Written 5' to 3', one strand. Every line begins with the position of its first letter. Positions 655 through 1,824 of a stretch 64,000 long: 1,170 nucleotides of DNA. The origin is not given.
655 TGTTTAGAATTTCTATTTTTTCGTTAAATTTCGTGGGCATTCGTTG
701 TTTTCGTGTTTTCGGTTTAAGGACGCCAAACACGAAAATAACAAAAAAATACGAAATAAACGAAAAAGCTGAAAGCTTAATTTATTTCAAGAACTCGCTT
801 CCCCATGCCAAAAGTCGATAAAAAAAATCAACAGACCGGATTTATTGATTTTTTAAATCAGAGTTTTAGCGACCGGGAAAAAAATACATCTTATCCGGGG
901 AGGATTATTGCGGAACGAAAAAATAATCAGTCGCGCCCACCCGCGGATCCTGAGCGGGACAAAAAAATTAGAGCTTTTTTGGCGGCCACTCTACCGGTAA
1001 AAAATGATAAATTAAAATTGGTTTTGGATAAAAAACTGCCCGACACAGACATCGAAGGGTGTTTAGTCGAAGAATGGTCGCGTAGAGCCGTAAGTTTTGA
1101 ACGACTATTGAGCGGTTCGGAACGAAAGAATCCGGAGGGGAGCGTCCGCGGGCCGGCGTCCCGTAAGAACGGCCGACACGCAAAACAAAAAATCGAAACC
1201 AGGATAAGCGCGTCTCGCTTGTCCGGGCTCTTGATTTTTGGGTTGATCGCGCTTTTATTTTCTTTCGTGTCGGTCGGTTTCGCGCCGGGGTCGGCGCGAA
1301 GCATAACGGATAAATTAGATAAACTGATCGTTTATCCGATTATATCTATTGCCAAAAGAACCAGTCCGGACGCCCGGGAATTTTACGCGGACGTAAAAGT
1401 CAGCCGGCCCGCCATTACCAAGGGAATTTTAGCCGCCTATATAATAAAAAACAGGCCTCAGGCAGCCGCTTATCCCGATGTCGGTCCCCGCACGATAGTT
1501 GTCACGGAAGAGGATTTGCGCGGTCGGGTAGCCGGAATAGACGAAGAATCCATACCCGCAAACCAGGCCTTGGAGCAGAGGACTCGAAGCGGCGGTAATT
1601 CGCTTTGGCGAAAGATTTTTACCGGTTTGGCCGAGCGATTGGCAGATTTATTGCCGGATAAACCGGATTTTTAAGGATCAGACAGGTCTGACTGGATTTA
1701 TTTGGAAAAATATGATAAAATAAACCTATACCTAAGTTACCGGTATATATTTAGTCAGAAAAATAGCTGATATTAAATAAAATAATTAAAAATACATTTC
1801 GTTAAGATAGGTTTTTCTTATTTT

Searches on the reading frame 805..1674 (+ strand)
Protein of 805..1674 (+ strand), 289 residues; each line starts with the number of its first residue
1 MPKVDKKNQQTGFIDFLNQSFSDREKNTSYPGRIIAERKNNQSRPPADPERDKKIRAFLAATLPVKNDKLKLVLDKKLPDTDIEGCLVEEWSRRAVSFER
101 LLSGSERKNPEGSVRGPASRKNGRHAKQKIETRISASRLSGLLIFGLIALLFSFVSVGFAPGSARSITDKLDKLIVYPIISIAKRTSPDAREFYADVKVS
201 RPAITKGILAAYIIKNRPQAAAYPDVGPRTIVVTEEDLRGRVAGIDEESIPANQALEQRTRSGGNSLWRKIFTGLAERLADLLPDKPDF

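Call 51: find_encoding_contigs(protein=window:805-1674:+, flank=10000, max_places=4)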
Protein window:805-1674:+ (289 aa): no gene with exactly this product is on record in the collection.
